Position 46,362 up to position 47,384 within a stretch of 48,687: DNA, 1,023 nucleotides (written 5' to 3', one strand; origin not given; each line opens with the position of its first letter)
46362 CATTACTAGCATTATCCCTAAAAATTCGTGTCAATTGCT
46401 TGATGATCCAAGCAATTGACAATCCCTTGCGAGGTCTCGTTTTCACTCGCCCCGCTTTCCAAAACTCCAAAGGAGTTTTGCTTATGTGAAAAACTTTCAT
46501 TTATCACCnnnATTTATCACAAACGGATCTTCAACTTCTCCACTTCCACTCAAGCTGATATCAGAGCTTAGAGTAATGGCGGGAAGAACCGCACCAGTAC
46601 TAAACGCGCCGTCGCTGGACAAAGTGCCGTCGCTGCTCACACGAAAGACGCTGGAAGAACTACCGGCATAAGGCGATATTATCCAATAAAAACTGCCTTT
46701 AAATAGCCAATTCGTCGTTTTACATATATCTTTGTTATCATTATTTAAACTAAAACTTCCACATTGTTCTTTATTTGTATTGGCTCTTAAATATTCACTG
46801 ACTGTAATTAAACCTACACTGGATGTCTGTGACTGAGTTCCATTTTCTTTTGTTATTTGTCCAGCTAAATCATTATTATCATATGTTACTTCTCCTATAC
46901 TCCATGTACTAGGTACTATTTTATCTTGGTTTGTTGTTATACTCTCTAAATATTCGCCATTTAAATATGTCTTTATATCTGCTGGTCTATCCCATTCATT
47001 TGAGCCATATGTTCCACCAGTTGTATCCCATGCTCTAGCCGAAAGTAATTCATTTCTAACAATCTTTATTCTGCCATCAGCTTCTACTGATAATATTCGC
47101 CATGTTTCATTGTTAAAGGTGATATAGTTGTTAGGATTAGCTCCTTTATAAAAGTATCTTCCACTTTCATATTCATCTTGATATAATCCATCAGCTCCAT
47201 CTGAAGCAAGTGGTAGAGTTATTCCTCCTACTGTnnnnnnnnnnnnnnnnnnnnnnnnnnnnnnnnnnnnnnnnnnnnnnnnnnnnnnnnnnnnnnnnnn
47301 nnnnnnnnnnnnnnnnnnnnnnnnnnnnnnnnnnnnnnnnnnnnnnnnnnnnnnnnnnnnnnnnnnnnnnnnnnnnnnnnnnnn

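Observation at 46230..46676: TR versus adjacent VR: every substitution in the variable part is at a template adenine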

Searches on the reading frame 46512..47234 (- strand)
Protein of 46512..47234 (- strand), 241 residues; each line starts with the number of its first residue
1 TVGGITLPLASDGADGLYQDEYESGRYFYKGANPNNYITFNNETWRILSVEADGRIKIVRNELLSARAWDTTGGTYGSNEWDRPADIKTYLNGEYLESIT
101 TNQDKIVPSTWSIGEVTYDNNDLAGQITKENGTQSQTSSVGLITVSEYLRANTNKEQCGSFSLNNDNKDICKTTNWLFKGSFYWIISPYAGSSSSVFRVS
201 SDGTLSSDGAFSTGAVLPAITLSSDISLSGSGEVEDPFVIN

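Call 88: predict_structure(alignment_id=A3)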
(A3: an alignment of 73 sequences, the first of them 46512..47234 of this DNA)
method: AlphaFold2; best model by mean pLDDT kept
length: 241 residues; sequences in the alignment: 73
mean_pLDDT: 40.9   pTM: 0.23
mean pLDDT of the five models: 40.9, 39.3, 37.8, 37.6, 36.1
residues with pLDDT >= 90: 0; 70-90: 1; 50-70: 55; < 50: 185
segments of 3 or more residues with pLDDT < 50: 1-36, 39-43, 67-120, 132-155, 161-163, 172-228
pLDDT, mean of each block of 10 residues (from residue 1): 29 34 33 43 52 57 51 40 34 36 38 40 52 39 37 49 53 42 32 29 30 33 43 55 42
secondary structure, 60 per line:
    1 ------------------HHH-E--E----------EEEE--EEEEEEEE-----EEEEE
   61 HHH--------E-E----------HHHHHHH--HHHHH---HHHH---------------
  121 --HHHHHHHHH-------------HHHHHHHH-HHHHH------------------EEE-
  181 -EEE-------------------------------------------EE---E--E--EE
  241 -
elements in order: E37-40 E43-50 E56-60 H85-91 H94-98 H102-105 H123-131 H145-152 H154-158 E177-179 E182-184

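Call 89: search_solved_structures(query=A3, max_evalue=10)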
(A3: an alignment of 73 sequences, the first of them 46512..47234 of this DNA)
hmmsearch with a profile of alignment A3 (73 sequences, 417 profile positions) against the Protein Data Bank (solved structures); distinct sequences matched with E-value up to 10: 3.
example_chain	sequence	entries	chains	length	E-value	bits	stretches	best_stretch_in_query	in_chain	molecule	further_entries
4dzk_A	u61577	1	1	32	1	11.1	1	99-128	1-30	COILED-COIL PEPTIDE CC-TRI-N13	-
6i1j_A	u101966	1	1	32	1.3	10.8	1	99-128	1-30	A helical peptide containing a trinuclear Cu(II) center: HisAD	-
4dzl_A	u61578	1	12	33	1.3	10.8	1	99-128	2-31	COILED-COIL PEPTIDE CC-TRI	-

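Call 90: search_protein_families(library=pfam, proteins=[window:46512-47234:-], max_evalue=1)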
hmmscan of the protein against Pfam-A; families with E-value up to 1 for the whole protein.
window:46512-47234:- (241 aa): 2 families
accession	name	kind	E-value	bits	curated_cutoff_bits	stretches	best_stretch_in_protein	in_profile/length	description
PF19789.6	DUF6273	-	1.1e-07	32.3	23.5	1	57-223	5-171/172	Domain of unknown function (DUF6273)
PF00045.24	Hemopexin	-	0.45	10.9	21.3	1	176-193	13-28/45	Hemopexin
